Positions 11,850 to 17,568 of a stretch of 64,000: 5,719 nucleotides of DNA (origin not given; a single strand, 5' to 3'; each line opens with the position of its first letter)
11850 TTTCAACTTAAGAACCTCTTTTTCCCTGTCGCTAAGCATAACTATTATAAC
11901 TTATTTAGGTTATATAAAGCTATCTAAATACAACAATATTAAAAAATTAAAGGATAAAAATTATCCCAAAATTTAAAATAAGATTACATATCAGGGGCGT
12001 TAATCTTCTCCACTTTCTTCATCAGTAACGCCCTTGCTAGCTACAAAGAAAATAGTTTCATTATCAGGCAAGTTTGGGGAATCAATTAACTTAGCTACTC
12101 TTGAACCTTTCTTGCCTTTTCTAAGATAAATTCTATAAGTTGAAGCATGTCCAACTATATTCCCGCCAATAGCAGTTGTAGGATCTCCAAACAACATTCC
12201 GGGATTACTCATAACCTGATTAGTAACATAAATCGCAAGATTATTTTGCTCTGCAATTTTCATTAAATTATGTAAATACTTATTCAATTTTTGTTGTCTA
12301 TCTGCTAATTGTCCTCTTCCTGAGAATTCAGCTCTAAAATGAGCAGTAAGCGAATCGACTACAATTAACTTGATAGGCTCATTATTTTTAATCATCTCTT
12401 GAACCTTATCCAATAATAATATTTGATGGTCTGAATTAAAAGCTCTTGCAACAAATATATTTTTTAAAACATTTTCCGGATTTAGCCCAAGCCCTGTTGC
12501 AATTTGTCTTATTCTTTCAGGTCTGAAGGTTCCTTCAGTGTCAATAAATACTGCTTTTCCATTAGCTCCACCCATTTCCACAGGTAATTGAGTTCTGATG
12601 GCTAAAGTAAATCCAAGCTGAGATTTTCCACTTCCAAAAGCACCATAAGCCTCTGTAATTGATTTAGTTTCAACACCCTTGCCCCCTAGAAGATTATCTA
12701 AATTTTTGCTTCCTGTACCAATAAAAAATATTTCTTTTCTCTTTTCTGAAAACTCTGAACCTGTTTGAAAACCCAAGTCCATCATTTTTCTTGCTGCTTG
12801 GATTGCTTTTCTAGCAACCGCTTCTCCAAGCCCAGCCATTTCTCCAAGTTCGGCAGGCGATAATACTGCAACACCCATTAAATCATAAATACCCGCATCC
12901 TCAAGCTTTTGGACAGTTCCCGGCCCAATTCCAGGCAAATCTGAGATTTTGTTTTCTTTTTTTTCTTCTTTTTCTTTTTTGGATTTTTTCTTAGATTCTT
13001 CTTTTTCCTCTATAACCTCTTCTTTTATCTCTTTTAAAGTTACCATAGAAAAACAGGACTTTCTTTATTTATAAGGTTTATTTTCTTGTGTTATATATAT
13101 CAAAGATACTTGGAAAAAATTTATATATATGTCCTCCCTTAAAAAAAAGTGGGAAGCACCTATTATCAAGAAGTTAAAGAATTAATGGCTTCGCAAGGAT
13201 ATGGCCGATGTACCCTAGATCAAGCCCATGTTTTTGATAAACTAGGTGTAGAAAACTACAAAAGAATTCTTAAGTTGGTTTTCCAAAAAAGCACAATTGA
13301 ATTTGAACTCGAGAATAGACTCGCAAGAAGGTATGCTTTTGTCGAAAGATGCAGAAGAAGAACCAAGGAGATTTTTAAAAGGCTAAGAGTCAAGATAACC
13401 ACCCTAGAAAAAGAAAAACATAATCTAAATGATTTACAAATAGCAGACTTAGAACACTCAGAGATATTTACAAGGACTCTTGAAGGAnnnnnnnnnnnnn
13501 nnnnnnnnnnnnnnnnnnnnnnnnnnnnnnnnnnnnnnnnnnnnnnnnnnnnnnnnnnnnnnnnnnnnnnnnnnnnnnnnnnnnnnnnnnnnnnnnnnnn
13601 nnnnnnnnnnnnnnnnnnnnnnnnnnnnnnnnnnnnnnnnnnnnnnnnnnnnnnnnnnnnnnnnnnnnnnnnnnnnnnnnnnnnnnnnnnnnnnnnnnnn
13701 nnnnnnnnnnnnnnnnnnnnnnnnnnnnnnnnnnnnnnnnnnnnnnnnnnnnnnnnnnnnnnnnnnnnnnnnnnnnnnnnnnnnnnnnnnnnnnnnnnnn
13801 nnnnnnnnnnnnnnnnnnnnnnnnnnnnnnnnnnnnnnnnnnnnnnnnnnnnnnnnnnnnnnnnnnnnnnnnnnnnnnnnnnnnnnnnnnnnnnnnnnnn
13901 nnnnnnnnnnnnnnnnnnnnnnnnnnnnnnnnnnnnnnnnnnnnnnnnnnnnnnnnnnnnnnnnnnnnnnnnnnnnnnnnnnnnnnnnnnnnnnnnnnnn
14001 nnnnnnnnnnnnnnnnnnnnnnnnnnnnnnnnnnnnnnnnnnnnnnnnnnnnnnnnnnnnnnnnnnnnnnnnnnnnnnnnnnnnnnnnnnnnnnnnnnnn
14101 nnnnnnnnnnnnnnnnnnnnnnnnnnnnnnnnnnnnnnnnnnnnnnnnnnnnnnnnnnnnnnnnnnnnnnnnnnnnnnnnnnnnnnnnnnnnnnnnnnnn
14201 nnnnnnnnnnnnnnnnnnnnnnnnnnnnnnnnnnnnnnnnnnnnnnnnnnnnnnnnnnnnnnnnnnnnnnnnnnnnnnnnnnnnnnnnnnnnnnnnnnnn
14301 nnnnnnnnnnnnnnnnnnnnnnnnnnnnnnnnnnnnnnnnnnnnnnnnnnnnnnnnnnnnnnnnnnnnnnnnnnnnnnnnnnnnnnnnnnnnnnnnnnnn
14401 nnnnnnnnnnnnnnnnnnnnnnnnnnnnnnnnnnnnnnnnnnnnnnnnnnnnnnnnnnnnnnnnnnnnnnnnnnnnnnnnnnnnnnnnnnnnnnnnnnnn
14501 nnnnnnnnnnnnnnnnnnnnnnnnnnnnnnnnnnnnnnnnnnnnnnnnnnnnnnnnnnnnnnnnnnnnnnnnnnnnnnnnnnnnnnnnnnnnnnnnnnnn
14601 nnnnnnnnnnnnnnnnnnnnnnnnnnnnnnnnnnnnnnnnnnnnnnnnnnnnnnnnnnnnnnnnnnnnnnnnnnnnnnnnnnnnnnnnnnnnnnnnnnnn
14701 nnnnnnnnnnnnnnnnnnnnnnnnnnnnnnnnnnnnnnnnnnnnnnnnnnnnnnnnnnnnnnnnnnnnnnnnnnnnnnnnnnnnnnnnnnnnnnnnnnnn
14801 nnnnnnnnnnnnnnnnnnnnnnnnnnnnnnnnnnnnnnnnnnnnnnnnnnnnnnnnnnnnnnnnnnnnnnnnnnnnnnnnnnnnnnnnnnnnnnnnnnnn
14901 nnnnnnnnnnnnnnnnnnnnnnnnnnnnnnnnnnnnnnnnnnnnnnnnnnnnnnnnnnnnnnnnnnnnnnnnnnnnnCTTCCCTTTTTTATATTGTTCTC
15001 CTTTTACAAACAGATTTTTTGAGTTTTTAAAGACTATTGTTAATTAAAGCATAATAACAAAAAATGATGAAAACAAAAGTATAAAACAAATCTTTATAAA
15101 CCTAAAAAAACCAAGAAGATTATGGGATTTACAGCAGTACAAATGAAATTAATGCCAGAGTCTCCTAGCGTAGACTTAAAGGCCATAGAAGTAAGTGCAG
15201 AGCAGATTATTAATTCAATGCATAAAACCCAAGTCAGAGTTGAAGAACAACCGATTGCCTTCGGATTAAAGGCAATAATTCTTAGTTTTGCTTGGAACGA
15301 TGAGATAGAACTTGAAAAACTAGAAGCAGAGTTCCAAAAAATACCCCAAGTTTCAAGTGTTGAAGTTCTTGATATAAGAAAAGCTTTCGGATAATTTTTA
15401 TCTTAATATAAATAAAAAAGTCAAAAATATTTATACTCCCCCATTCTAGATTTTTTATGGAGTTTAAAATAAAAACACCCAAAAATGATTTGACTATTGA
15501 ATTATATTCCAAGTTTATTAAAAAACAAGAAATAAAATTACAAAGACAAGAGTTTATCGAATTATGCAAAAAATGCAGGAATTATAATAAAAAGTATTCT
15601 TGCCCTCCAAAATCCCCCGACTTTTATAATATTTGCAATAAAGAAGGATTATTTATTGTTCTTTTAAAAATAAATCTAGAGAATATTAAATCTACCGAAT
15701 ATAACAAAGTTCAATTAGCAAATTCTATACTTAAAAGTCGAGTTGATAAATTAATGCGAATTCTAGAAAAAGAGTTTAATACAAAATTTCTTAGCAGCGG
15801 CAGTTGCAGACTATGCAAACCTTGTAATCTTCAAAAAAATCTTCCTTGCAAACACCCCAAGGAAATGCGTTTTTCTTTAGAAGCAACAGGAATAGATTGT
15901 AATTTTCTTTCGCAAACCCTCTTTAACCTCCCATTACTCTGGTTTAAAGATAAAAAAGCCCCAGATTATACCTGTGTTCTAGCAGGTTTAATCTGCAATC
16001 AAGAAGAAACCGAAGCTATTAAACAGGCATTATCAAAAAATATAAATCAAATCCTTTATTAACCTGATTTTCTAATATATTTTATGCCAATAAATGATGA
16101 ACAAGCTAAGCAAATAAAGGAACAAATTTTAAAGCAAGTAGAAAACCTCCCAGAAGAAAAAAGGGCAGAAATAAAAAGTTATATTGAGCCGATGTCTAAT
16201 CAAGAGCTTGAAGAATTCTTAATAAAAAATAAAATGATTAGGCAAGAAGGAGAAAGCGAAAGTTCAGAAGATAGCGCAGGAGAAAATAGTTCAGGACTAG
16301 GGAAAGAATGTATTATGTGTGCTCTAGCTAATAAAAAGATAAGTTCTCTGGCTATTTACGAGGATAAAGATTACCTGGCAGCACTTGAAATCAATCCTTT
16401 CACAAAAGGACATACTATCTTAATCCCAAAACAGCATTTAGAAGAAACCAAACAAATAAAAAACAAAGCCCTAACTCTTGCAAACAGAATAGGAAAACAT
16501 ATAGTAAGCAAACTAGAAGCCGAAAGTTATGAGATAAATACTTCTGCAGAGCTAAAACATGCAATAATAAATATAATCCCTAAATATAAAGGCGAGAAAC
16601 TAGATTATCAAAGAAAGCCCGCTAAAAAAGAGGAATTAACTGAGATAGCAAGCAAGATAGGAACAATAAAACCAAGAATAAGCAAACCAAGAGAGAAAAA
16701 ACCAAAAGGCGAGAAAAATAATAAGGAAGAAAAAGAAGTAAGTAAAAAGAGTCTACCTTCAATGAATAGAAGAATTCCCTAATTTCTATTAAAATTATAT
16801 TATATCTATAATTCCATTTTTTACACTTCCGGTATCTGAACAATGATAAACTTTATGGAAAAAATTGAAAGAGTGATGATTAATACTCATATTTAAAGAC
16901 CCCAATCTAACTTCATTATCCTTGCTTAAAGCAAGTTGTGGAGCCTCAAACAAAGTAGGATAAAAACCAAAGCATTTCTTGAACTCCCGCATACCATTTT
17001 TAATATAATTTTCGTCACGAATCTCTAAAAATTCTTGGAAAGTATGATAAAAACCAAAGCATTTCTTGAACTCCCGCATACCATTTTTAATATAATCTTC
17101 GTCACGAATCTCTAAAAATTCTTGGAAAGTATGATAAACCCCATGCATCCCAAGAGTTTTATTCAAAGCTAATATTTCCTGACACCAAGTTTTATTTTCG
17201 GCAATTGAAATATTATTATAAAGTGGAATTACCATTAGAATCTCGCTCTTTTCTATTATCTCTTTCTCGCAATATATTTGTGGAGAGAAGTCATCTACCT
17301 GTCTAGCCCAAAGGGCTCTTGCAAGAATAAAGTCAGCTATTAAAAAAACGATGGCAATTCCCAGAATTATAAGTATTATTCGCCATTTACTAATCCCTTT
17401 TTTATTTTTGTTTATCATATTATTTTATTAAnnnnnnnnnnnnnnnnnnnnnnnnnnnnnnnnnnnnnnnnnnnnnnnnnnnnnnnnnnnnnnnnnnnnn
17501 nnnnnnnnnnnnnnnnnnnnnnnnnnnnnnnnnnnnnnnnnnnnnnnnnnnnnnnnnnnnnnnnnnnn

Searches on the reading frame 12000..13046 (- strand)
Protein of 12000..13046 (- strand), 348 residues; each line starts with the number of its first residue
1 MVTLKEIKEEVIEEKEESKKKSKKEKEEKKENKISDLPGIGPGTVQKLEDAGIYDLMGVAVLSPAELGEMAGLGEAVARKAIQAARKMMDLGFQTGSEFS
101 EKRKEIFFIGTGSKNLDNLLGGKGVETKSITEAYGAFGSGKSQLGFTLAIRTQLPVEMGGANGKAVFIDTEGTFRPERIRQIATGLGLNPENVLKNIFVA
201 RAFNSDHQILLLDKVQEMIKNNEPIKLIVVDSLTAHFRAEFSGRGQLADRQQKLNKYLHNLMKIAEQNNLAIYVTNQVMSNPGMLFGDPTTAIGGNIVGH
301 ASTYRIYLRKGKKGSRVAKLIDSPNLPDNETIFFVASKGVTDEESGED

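Call 54: search_protein_families(library=pfam, proteins=[window:12000-13046:-], max_evalue=0.001)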
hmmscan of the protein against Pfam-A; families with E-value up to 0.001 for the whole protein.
window:12000-13046:- (348 aa): 5 families
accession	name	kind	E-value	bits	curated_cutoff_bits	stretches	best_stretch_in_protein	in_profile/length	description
PF08423.17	Rad51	-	1.8e-93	312.7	22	1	102-342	1-243/244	Rad51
PF00154.27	RecA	-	2.4e-17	63.7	27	1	82-313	3-223/262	recA bacterial DNA recombination protein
PF14520.12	HHH_5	-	2.6e-07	31.4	27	1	35-87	5-57/57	Helix-hairpin-helix domain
PF13481.12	AAA_25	-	3.1e-05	24.1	27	1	127-239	32-158/195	AAA domain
PF11798.14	IMS_HHH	-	0.00036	21.1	24.4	0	34-53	13-32/32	IMS family HHH motif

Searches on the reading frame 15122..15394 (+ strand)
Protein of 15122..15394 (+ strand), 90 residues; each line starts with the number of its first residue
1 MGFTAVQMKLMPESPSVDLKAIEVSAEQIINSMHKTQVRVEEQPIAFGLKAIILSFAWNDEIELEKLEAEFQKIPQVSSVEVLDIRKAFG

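Call 54: search_protein_families(library=pfam, proteins=[window:15122-15394:+], max_evalue=0.001)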
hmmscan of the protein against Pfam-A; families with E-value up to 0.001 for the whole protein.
window:15122-15394:+ (90 aa): 1 family
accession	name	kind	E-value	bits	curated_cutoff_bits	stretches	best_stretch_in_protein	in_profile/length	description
PF00736.24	EF1_GNE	-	1.1e-13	51.5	20.8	1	6-87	2-87/88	EF-1 guanine nucleotide exchange domain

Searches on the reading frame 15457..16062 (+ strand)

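Call 54: search_protein_families(library=pfam, proteins=[window:15457-16062:+], max_evalue=0.001)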
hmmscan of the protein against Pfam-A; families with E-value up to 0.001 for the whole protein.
window:15457-16062:+ (201 aa): 1 family
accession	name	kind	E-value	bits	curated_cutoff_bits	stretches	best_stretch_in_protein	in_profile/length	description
PF10050.14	DUF2284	-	7.3e-23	81.5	25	1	20-175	2-160/161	Predicted metal-binding protein (DUF2284)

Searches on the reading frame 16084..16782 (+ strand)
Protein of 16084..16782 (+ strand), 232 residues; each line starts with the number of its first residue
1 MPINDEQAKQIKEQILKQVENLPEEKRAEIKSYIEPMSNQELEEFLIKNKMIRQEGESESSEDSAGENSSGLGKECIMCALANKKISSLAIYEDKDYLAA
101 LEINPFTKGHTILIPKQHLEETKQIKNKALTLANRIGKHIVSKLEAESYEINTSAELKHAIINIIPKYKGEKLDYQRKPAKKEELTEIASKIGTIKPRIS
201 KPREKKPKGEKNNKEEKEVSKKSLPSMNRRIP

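Call 54: search_protein_families(library=pfam, proteins=[window:16084-16782:+], max_evalue=0.001)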
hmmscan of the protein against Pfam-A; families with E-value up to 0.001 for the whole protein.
window:16084-16782:+ (232 aa): 3 families
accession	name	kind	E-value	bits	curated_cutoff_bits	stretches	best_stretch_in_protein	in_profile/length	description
PF01230.28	HIT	-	2.1e-11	44.8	21.5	1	84-147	2-65/98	HIT domain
PF11969.13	DcpS_C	-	3.4e-07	31.1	24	1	75-148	1-74/114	Scavenger mRNA decapping enzyme C-term binding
PF04677.20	CwfJ_C_1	-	0.00064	20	21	0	74-166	12-108/122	Protein similar to CwfJ C-terminus 1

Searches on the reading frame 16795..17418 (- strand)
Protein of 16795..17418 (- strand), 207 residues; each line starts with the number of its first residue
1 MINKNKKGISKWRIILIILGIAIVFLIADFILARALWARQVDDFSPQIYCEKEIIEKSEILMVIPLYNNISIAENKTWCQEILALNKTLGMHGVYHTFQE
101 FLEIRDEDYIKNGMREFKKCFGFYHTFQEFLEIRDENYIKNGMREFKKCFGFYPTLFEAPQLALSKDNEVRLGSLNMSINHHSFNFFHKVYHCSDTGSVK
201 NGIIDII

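Call 54: search_protein_families(library=pfam, proteins=[window:16795-17418:-], max_evalue=0.001)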
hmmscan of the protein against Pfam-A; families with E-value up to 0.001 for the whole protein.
window:16795-17418:- (207 aa): 1 family
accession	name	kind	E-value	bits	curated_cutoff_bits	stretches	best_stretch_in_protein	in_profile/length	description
PF10096.14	DUF2334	-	1.3e-06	28.6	26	1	60-179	33-142/203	Uncharacterized protein conserved in bacteria (DUF2334)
